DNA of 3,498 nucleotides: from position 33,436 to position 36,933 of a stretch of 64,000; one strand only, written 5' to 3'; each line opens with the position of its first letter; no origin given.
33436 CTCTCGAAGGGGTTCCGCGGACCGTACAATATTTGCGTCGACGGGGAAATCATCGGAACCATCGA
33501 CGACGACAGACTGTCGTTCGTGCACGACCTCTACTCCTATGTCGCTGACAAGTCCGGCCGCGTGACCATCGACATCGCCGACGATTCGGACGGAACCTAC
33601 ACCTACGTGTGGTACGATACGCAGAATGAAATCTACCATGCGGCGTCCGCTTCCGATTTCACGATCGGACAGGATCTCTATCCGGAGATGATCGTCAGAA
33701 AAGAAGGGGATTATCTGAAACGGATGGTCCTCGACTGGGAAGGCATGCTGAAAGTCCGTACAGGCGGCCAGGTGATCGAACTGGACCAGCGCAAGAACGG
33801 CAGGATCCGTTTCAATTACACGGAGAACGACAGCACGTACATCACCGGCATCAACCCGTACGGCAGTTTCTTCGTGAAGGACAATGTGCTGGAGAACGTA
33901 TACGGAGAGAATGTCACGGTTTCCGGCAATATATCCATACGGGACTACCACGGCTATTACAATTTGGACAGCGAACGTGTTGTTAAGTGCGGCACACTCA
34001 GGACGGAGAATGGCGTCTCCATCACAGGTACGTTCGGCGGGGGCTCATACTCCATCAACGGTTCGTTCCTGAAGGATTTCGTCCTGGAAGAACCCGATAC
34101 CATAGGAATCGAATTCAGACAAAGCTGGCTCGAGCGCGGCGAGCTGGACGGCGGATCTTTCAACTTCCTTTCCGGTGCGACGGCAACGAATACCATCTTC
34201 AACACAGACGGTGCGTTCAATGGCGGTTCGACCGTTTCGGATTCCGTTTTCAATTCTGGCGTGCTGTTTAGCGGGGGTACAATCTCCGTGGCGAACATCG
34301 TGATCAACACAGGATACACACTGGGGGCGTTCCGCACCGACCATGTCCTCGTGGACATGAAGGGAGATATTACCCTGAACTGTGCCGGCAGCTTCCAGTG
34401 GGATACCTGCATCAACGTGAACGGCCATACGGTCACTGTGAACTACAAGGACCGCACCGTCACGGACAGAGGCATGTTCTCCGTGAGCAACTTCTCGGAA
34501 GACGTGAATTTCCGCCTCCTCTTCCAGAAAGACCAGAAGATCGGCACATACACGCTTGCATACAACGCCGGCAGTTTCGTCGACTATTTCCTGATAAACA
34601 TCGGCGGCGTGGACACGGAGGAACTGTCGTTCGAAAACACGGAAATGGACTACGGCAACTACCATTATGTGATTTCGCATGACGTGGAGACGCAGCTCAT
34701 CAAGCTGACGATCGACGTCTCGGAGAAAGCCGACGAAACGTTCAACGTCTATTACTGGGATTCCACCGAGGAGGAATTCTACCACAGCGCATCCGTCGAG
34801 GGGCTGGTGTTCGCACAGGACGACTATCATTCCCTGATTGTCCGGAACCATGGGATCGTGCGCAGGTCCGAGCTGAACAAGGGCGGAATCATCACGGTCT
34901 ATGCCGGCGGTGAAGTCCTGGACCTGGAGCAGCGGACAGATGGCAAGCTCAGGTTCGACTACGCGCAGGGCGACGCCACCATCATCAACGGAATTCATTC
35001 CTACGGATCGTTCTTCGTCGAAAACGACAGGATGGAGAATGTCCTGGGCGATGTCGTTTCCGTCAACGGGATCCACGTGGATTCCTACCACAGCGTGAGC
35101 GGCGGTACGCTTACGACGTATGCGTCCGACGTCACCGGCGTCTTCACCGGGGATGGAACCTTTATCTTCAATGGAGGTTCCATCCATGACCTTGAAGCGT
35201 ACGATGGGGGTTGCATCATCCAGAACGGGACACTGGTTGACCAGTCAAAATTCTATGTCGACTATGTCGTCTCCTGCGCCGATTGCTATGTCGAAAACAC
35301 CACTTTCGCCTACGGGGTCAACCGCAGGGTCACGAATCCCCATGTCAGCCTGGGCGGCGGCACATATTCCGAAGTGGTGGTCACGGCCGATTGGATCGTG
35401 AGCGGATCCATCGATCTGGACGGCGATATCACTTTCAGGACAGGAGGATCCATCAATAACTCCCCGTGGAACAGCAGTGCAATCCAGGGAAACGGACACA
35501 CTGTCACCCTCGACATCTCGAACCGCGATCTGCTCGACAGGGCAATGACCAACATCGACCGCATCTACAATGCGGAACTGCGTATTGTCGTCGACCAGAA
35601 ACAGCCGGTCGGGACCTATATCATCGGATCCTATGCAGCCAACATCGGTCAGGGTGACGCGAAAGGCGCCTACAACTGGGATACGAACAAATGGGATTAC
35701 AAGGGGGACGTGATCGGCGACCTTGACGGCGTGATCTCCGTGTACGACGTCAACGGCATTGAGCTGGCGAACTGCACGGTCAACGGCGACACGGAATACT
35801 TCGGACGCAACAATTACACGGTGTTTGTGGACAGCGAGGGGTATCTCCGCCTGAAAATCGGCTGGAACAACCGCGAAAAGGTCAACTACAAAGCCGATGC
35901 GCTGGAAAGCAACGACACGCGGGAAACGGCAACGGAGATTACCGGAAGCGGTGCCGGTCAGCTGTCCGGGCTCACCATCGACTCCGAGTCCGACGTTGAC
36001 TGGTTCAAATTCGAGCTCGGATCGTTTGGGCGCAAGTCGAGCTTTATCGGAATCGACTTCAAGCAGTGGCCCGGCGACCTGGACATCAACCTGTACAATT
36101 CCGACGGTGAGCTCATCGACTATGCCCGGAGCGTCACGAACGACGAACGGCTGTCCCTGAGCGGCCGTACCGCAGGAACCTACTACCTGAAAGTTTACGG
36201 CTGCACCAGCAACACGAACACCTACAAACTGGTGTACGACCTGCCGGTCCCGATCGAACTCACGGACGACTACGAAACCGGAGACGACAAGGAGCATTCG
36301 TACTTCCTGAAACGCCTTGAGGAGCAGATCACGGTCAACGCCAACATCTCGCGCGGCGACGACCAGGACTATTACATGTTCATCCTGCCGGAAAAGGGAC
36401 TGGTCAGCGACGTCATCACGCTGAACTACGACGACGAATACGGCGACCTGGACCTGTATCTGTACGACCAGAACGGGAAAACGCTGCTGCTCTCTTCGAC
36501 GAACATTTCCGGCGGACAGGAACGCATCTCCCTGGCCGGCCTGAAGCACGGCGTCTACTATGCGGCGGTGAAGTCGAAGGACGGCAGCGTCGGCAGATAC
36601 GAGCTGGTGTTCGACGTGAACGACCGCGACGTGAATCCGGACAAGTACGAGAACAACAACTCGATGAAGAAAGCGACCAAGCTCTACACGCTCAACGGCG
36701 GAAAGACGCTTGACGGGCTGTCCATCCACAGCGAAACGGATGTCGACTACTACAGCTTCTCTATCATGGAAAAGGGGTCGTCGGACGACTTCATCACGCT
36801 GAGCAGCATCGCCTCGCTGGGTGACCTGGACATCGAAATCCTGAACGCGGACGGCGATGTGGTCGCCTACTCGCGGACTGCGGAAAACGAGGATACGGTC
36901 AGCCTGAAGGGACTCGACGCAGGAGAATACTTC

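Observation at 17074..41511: Single 24.4-kb ORF encoding an 8,145-aa mosaic giant protein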

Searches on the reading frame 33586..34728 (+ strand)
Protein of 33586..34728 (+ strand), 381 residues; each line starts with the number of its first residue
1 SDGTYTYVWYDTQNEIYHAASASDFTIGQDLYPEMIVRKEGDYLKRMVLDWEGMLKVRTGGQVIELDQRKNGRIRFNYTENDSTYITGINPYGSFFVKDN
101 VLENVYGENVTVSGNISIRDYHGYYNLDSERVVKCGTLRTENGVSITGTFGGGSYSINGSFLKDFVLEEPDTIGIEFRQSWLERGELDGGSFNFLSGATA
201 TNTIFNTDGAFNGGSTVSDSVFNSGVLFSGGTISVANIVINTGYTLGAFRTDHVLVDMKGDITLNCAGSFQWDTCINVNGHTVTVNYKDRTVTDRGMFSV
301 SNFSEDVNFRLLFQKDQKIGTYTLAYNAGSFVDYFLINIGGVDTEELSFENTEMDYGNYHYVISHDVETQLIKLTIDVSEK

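Call 48: predict_structure(alignment_id=A1)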
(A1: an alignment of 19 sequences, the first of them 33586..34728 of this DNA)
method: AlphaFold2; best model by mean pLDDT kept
length: 381 residues; sequences in the alignment: 19
mean_pLDDT: 89.0   pTM: 0.85
mean pLDDT of the five models: 89.0, 88.9, 88.4, 88.3, 88.0
residues with pLDDT >= 90: 278; 70-90: 67; 50-70: 16; < 50: 20
segments of 3 or more residues with pLDDT < 50: 171-189
pLDDT, mean of each block of 10 residues (from residue 1): 75 89 90 88 86 92 94 95 95 96 96 98 78 82 96 91 89 39 47 88 93 95 92 97 84 90 95 92 96 93 92 96 93 91 94 95 96 96 81
secondary structure, 60 per line:
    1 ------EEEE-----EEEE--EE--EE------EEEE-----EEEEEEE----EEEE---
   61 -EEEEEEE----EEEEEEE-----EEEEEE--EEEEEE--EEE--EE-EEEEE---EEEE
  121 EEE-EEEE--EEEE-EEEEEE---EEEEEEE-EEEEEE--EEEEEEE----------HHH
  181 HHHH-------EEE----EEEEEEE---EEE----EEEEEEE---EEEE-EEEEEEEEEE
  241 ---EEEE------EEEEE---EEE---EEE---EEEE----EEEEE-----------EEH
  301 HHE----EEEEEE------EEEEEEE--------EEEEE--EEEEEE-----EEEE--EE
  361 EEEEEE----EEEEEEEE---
elements in order: E7-10 E16-19 E34-37 E43-49 E54-57 E62-68 E73-79 E85-90 E93-98 E101-103 E109-113 E117-123 E125-128 E131-134 E136-141 E145-151 E153-158 E161-167 H178-184 E192-194 E199-205 E209-211 E216-222 E226-229 E231-240 E244-247 E254-258 E262-264 E268-270 E274-277 E282-286 E308-313 E320-326 E335-339 E342-347 E353-356 E359-366 E371-378

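Call 50: fold_search(model_id=the predicted structure, library=pdb)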
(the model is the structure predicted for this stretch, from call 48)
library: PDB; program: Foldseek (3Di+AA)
matches with E <= 10: 315; with E <= 0.001: 6
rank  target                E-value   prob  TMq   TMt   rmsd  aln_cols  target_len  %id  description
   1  7ko9                  4.5e-08  1.00  0.36  0.27  13.2       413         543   15  Crystal structure of antigen 43 from uropathogenic Escherichia coli UTI89 (released 2022-03-09)
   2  7koh_B                7.8e-07  1.00  0.38  0.28  12.8       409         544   15  Crystal structure of antigen 43 from Escherichia coli EDL933 (released 2022-03-09)
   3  7koh_C                3.1e-06  1.00  0.38  0.28  13.8       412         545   14  Crystal structure of antigen 43 from Escherichia coli EDL933 (released 2022-03-09)
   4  7koh_D                3.6e-06  1.00  0.37  0.27  12.9       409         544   14  Crystal structure of antigen 43 from Escherichia coli EDL933 (released 2022-03-09)
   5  7koh_A                4.0e-06  1.00  0.35  0.26  13.8       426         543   13  Crystal structure of antigen 43 from Escherichia coli EDL933 (released 2022-03-09)
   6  4kh3                  2.7e-05  1.00  0.34  0.27  11.2       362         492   17  Structure of a bacterial self-associating protein (released 2014-01-15)
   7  1dab                  3.8e-03  0.72  0.24  0.20  14.0       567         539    9  The Structure of Bordetella Pertussis Virulence Factor P.69 Pertactin (released 1999-12-15)
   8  3syj                  6.3e-03  0.90  0.29  0.15  12.1       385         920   13  Crystal structure of the Haemophilus influenzae Hap adhesin (released 2011-08-24)
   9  2iou_G                6.6e-02  0.16  0.18  0.15  16.3       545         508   11  Major Tropism Determinant P1 (Mtd-P1) Variant Complexed with Bordetella brochiseptica Virulence Factor Pertactin extra (released 2007-10-23)
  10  7jvi_A                1.0e-01  0.13  0.21  0.19  15.8       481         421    9  Crystal structure of a beta-helix domain retrieved from capybara gut metagenome (released 2021-09-08)
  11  7o9o                  1.2e-01  0.10  0.16  0.18  16.1       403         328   10  Crystal structure of the Awp3b (adhesin-like wall protein 3b) A-domain from Candida glabrata (released 2021-12-15)
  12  4q1q_A                1.3e-01  0.30  0.21  0.26  12.8       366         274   14  Crystal structure of TibC-catalyzed hyper-glycosylated TibA55-350 fragment (released 2014-09-17)
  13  6bea                  1.7e-01  0.14  0.24  0.22  13.7       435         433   12  Crystal structure of the autotransporter UpaB from E. coli strain CFT073 (released 2019-04-10)
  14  4mr0_B                1.7e-01  0.08  0.17  0.16  15.4       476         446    9  Crystal structure of PfbA, a surface adhesin of Streptococcus pneumoniae (released 2014-02-05)
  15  2qv3                  1.8e-01  0.18  0.27  0.24  12.9       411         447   10  Crystal Structure of the Helicobacter pylori Vacuolating Toxin p55 Domain (released 2007-10-23)
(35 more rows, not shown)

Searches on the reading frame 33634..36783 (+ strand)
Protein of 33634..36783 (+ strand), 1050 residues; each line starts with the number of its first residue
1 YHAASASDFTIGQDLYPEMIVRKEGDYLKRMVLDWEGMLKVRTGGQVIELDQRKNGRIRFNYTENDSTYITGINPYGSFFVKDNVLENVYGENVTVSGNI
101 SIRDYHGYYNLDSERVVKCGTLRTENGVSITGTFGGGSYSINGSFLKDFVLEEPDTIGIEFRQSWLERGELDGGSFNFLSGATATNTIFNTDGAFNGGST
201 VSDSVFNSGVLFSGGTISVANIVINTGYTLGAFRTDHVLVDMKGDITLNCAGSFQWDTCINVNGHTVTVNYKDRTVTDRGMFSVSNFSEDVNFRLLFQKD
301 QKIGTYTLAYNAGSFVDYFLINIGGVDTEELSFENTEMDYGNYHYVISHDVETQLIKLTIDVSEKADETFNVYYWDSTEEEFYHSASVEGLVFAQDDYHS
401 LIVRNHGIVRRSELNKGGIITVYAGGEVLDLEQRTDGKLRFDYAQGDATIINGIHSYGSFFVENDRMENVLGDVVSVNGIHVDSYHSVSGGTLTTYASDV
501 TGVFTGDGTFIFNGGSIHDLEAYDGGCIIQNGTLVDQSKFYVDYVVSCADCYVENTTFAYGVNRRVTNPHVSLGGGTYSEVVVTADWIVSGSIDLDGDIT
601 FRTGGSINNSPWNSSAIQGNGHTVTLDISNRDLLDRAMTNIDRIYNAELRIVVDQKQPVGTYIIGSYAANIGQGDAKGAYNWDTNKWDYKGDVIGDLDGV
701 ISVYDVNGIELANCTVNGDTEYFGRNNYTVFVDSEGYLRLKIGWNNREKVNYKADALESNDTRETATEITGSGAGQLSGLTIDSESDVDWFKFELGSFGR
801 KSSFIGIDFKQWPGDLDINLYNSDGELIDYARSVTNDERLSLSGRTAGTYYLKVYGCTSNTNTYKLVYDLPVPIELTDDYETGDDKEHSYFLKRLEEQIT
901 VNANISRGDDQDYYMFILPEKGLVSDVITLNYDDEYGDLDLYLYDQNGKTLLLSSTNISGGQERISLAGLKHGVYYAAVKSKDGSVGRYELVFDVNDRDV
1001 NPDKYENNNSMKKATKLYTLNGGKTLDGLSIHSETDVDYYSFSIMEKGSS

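Call 5: search_protein_families(library=pfam, proteins=[window:33634-36783:+], max_evalue=0.01)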
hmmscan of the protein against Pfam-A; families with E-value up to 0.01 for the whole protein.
window:33634-36783:+ (1050 aa): 2 families
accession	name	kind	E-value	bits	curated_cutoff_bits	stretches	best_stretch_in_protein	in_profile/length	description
PF04151.21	PPC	-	3.1e-11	44.4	25.9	2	787-856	1-70/70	Bacterial pre-peptidase C-terminal domain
PF18962.6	Por_Secre_tail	-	4.7e-08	33.6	27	1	925-985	7-68/75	Secretion system C-terminal sorting domain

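Call 17: search_protein_families(library=ncbifam, proteins=[window:33634-36783:+], max_evalue=0.01)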
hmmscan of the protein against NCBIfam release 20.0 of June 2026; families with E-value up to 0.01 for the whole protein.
window:33634-36783:+ (1050 aa): 3 families
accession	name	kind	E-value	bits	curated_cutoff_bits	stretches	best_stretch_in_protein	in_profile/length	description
TIGR04183.1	Por_Secre_tail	domain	4.7e-08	32.9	23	2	934-986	16-65/72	T9SS type A sorting domain-containing protein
NF033708.1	T9SS_Cterm_ChiA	domain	0.00067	19.5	40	0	943-992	6-54/55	T9SS sorting signal type C domain-containing protein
NF008419.0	PRK11246.1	equivalog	0.00068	19.1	279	0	816-851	88-124/219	YtjB family periplasmic protein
